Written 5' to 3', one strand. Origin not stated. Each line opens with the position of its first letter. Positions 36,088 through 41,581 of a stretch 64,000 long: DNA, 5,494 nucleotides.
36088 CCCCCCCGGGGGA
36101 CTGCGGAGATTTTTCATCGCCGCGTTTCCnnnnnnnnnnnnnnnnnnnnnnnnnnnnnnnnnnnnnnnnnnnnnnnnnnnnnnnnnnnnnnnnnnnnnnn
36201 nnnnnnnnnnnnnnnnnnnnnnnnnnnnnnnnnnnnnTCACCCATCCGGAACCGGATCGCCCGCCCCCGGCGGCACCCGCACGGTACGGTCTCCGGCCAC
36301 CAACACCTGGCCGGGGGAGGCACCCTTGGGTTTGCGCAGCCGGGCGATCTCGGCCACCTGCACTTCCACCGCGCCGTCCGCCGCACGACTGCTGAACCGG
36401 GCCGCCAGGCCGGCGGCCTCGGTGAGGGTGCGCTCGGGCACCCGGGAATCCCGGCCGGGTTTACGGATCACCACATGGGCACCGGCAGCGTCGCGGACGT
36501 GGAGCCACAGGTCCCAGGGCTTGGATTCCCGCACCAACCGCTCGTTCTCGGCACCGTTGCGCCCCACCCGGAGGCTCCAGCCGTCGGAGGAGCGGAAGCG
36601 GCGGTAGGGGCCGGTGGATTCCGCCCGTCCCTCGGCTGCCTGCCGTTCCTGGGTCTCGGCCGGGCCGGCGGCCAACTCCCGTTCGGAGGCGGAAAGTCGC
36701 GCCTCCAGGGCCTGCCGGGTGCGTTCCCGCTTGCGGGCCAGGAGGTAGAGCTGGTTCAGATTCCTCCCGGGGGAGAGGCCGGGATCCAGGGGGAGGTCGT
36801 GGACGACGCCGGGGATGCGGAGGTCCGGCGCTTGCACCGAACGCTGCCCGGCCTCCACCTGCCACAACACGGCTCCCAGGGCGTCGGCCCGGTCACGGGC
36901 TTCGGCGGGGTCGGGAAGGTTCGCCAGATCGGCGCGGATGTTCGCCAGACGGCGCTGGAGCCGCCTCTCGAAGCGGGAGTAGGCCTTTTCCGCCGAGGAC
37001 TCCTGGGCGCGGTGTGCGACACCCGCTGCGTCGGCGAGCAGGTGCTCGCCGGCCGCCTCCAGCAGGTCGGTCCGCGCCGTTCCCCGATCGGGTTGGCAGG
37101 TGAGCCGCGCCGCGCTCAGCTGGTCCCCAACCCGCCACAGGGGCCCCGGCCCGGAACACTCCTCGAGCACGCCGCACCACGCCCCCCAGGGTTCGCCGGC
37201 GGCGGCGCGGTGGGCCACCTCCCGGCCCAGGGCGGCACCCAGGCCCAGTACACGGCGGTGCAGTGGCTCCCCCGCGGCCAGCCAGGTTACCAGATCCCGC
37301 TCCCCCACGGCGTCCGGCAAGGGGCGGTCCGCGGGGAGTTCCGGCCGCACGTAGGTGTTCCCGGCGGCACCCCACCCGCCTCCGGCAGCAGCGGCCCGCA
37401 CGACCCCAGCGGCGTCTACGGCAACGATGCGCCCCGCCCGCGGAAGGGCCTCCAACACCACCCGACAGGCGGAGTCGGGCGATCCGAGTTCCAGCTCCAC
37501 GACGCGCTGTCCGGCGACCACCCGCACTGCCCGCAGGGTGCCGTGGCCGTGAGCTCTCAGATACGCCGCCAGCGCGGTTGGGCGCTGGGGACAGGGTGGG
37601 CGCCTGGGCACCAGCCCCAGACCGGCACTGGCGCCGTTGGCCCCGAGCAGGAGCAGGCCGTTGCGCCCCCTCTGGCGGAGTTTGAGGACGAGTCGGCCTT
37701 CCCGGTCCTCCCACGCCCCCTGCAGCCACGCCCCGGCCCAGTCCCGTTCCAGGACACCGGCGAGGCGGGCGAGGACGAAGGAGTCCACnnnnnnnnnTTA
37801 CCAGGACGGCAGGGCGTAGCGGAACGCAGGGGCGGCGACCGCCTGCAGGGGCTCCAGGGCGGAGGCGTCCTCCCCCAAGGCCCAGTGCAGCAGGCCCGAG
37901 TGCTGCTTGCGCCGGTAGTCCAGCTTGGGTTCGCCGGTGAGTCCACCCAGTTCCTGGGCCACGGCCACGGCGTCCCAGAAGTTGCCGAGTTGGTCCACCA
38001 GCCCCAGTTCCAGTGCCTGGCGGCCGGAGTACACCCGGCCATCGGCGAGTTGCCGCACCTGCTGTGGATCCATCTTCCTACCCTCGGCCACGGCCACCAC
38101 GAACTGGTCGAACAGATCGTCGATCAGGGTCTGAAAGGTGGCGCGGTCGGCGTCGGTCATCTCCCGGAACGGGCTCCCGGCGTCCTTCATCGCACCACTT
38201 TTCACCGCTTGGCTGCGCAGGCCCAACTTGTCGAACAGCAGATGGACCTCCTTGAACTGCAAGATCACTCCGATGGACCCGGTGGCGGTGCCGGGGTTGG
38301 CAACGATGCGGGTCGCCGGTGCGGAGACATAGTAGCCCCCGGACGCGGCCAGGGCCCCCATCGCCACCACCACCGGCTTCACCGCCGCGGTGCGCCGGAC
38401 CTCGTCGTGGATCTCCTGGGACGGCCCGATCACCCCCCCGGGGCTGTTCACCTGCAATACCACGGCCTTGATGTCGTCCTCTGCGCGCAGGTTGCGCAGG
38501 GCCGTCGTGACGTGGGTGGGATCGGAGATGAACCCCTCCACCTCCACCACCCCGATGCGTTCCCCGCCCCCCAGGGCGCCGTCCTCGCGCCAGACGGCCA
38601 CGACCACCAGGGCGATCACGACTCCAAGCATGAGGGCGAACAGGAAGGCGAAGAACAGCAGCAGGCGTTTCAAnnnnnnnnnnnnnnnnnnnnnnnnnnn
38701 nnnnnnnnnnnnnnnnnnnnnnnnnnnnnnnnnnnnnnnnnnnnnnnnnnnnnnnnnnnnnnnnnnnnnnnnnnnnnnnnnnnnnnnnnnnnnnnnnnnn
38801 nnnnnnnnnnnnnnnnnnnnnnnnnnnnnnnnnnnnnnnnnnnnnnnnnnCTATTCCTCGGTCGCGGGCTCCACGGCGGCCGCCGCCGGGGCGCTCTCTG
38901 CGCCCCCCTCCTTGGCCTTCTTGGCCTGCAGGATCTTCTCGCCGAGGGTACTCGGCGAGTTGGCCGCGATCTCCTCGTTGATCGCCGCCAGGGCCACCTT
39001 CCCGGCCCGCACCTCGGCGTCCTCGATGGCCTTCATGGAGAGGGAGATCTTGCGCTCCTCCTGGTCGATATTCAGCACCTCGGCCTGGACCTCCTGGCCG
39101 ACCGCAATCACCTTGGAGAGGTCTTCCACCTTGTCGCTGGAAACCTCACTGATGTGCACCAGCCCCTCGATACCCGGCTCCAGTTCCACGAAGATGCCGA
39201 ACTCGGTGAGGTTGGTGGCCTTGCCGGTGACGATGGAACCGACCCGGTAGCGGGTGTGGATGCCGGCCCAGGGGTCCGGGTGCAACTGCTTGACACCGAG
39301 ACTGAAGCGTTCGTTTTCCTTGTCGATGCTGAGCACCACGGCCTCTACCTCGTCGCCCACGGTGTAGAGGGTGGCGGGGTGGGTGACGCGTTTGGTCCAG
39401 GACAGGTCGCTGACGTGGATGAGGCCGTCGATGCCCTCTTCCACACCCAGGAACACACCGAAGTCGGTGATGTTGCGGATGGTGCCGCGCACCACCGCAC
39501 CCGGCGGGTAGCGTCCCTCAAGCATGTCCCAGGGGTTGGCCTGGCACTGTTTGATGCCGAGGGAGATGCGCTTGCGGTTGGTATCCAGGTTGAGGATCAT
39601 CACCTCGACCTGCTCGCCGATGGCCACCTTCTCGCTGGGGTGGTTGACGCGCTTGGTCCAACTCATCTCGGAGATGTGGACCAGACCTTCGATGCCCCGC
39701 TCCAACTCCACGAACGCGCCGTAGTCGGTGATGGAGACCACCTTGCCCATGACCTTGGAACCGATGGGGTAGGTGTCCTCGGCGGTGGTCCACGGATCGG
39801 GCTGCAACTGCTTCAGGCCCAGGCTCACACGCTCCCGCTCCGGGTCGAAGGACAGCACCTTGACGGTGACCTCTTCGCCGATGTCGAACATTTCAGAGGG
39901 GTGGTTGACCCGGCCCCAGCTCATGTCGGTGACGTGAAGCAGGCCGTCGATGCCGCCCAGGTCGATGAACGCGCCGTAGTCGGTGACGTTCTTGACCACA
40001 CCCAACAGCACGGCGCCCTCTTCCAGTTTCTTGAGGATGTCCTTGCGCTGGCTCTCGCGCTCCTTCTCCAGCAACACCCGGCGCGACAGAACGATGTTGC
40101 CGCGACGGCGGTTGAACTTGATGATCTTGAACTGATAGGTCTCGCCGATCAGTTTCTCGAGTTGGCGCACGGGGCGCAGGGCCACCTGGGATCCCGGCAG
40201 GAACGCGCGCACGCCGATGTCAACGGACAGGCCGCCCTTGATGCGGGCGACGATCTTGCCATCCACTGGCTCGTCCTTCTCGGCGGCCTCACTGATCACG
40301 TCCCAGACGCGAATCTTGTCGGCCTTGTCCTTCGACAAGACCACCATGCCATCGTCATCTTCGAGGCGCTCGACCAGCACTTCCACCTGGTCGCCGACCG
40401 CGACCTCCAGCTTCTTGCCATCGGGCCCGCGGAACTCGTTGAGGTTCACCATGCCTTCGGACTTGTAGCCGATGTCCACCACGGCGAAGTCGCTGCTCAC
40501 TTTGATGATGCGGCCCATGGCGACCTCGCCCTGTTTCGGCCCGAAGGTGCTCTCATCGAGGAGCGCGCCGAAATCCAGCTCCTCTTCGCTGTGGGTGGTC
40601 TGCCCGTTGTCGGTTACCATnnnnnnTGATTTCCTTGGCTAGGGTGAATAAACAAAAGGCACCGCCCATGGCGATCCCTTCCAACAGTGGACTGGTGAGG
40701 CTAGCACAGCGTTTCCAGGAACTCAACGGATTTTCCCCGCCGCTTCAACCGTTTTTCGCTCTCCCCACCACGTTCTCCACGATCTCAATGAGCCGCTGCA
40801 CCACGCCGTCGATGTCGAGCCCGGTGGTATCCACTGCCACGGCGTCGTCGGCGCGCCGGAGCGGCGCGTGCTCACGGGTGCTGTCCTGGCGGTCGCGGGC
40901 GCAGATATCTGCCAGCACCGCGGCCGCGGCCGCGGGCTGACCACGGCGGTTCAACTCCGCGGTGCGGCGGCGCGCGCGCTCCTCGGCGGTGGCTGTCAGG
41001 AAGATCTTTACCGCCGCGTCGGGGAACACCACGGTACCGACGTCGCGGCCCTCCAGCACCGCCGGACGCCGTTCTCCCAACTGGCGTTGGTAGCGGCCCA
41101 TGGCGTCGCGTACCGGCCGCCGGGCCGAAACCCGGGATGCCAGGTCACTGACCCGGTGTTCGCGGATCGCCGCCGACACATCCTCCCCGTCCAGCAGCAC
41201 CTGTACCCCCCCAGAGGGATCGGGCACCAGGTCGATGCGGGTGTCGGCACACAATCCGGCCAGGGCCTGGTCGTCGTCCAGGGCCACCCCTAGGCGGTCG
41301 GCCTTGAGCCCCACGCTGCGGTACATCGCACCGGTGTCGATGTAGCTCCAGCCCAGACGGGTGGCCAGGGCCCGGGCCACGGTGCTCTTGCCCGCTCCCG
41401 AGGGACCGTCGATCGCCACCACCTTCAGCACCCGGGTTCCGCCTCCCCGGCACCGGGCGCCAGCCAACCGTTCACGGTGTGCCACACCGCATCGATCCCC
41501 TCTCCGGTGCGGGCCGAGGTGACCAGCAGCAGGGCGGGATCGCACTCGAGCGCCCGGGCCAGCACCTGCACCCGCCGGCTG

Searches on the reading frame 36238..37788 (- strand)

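Call 30: search_protein_families(library=pfam, proteins=[window:36238-37788:-], max_evalue=0.000001)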
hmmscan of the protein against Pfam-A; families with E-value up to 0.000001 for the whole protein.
window:36238-37788:- (516 aa): 3 families
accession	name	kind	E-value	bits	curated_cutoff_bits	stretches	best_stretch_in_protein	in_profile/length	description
PF05833.16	NFACT_N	-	6.3e-17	61.9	31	1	261-374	300-413/456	NFACT N-terminal and middle domains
PF05670.18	NFACT-R_1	-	6.6e-11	43.2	29.8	1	396-495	3-108/112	NFACT protein RNA binding domain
PF18297.6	NFACT-R_2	-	7e-07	29.8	26.9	0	396-480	2-81/104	NFACT protein RNA binding domain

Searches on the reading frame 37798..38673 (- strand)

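Call 30: search_protein_families(library=pfam, proteins=[window:37798-38673:-], max_evalue=0.000001)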
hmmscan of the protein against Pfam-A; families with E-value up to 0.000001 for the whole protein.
window:37798-38673:- (291 aa): 2 families
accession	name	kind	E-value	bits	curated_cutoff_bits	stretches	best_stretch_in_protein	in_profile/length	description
PF01343.23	Peptidase_S49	-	5e-51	173.1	24.9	1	95-244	3-152/154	Peptidase family S49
PF00574.28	CLP_protease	-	7.7e-08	32.8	20.2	0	53-119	31-95/182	Clp protease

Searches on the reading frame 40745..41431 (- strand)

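Call 30: search_protein_families(library=pfam, proteins=[window:40745-41431:-], max_evalue=0.000001)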
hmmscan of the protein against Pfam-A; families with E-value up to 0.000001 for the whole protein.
window:40745-41431:- (228 aa): 2 families
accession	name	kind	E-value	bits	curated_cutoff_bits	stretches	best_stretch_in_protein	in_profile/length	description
PF02224.24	Cytidylate_kin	-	4.3e-67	226.3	26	1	5-219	1-210/211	Cytidylate kinase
PF13189.12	Cytidylate_kin2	-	8.8e-10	39.5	28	1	4-176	1-145/176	Cytidylate kinase-like family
